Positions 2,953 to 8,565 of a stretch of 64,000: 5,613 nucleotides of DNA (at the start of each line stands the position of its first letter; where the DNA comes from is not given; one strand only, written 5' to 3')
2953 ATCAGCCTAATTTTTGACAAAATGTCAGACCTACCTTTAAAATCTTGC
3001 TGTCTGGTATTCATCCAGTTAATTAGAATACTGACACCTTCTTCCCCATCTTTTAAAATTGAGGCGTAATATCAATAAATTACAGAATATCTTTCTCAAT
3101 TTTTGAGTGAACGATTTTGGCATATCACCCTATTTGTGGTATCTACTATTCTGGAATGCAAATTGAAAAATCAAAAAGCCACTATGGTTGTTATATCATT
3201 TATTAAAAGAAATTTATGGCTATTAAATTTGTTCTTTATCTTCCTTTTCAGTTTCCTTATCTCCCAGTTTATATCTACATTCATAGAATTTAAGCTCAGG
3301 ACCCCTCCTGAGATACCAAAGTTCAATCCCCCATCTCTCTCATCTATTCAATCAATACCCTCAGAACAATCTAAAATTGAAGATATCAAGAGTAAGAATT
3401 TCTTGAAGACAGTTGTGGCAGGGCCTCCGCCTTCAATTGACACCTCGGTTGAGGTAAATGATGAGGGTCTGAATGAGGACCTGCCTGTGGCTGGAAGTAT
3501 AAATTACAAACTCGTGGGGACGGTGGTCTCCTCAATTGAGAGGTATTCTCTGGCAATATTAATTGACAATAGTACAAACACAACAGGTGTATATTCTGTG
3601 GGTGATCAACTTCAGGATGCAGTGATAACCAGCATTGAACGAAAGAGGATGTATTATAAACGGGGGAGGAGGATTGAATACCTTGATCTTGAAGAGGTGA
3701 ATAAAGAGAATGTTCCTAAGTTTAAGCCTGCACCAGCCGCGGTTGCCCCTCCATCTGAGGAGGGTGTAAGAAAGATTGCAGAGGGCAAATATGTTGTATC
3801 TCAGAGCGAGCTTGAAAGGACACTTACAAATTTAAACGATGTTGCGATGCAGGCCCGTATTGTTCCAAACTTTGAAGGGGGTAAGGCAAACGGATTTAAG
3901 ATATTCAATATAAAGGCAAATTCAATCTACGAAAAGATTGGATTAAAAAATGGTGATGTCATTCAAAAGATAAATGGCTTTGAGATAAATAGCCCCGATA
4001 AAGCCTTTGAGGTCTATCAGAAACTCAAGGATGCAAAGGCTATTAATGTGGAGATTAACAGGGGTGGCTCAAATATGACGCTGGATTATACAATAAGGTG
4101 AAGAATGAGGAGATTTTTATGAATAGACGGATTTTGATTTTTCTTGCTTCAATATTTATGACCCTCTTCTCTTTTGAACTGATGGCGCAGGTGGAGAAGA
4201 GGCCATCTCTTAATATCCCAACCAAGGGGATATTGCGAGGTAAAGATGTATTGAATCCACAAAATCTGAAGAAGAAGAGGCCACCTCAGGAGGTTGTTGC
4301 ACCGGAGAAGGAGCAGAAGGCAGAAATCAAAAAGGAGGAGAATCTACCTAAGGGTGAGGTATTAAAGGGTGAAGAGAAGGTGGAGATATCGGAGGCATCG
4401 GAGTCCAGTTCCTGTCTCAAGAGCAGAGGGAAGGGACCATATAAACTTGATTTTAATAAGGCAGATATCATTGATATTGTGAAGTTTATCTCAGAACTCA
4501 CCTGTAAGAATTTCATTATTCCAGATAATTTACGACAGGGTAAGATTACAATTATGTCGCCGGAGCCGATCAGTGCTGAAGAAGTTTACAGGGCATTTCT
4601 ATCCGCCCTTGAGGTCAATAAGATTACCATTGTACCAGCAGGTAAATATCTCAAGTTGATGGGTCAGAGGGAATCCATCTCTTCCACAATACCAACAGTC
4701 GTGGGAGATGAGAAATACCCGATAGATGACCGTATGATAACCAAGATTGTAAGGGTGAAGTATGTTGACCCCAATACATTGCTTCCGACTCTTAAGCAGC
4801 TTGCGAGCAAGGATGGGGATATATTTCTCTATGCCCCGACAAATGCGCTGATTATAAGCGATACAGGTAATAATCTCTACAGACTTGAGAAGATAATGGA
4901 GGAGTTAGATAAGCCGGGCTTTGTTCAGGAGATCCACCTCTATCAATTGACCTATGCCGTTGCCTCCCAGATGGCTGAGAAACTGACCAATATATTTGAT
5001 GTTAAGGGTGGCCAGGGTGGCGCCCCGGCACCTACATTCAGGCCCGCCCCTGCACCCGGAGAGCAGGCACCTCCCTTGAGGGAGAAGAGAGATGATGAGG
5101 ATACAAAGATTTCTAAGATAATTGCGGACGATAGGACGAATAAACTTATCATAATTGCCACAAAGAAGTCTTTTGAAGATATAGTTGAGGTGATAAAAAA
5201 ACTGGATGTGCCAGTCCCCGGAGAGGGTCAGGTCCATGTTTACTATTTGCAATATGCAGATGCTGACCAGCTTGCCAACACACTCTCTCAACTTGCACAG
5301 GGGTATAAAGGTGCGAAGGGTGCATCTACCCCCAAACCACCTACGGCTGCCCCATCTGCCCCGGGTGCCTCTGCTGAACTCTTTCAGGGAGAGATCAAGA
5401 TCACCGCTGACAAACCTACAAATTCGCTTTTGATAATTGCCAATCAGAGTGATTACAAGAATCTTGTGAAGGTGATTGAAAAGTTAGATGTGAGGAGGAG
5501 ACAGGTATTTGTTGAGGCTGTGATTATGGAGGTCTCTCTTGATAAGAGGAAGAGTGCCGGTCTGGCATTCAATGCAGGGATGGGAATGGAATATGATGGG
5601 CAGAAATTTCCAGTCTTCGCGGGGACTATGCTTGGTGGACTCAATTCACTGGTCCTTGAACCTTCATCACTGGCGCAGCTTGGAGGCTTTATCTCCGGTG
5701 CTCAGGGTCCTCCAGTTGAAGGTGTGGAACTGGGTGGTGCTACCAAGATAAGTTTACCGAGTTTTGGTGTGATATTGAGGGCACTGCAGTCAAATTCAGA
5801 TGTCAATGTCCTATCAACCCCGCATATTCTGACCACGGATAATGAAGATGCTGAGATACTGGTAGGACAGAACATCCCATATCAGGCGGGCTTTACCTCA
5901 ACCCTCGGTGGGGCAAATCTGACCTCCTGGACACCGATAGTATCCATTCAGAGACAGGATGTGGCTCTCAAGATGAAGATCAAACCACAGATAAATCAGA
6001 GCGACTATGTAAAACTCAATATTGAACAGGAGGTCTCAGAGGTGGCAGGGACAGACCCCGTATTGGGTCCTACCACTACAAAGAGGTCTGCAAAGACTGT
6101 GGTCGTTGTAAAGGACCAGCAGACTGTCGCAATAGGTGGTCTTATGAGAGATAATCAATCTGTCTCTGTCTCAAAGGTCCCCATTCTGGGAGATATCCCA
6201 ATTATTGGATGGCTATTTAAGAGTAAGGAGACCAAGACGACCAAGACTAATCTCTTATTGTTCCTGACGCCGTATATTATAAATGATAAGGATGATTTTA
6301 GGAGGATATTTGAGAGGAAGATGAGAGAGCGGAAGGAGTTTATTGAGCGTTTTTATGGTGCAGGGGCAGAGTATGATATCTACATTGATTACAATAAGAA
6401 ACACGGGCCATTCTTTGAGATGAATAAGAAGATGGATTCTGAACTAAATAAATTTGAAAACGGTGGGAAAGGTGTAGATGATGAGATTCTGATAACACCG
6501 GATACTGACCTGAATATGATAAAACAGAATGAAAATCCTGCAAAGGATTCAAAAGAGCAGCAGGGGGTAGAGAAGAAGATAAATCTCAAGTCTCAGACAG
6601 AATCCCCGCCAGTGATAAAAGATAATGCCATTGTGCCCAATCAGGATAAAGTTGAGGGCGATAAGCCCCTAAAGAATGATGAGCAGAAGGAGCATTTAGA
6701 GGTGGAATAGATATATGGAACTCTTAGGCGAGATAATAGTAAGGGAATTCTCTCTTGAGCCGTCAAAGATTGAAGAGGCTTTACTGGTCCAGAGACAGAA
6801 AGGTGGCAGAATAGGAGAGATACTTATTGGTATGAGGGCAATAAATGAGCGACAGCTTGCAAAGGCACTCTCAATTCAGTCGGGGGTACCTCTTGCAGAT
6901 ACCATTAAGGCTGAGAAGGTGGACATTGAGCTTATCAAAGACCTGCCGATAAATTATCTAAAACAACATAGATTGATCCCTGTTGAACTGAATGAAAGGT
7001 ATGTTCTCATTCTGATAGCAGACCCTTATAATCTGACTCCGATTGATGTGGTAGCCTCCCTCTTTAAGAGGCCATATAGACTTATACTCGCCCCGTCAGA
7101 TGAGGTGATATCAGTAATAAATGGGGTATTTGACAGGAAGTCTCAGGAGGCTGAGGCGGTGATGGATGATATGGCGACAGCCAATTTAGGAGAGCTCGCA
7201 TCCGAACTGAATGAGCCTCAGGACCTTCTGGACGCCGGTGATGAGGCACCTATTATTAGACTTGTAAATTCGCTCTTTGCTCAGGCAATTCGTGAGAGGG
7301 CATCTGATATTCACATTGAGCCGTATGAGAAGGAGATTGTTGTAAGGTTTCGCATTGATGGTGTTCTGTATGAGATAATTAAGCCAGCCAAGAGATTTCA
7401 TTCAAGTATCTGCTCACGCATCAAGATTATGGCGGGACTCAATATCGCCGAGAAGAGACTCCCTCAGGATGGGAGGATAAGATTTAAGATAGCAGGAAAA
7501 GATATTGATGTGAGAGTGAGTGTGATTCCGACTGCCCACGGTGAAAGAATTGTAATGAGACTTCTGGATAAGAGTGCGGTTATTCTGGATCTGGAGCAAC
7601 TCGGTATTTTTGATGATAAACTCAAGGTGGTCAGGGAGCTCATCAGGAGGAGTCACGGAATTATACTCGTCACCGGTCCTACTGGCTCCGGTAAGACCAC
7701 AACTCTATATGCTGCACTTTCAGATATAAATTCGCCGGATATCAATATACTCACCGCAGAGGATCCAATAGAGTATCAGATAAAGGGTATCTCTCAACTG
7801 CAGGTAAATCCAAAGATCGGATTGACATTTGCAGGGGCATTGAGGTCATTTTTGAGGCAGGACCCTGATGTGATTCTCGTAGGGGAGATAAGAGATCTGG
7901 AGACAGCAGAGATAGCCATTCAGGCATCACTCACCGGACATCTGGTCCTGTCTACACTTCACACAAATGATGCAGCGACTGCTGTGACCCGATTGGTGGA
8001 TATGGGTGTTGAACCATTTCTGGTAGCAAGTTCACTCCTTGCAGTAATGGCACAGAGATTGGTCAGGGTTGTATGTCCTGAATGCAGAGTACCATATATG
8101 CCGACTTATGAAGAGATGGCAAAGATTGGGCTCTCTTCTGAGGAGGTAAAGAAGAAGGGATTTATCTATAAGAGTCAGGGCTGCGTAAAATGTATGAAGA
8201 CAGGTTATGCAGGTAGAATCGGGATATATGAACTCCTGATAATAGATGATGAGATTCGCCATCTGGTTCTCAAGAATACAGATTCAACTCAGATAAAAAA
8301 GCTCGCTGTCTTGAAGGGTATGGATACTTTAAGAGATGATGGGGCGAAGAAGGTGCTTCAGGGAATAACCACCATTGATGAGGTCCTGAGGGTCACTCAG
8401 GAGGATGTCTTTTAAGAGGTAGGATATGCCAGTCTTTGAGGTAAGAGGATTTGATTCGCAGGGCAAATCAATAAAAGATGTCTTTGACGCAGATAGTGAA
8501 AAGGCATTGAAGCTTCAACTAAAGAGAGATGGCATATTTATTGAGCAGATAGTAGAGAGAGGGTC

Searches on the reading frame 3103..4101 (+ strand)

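Call 47: search_protein_families(library=pfam, proteins=[window:3103-4101:+], max_evalue=0.0001)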
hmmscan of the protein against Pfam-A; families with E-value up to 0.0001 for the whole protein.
window:3103-4101:+ (332 aa): 2 families
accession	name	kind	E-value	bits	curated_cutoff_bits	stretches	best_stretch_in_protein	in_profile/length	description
PF13180.12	PDZ_2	-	4.1e-06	27.4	27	1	264-328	13-77/80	PDZ domain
PF11356.14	T2SSC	-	6e-05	23.3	27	0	46-194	4-139/141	Type II secretion system protein C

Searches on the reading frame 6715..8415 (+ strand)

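Call 47: search_protein_families(library=pfam, proteins=[window:6715-8415:+], max_evalue=0.0001)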
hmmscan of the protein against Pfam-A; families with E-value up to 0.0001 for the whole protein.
window:6715-8415:+ (566 aa): 3 families
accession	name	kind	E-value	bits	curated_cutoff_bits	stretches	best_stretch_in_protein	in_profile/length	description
PF00437.27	T2SSE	-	5.8e-149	496.2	24.9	1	175-559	3-370/370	Type II/IV secretion system protein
PF05157.20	MshEN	-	1.1e-10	41.8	23.1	1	63-142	7-87/90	MshEN domain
PF25199.1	nSTAND_NTPase5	-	3e-05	24.3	34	1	311-360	38-88/145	Novel STAND NTPase 5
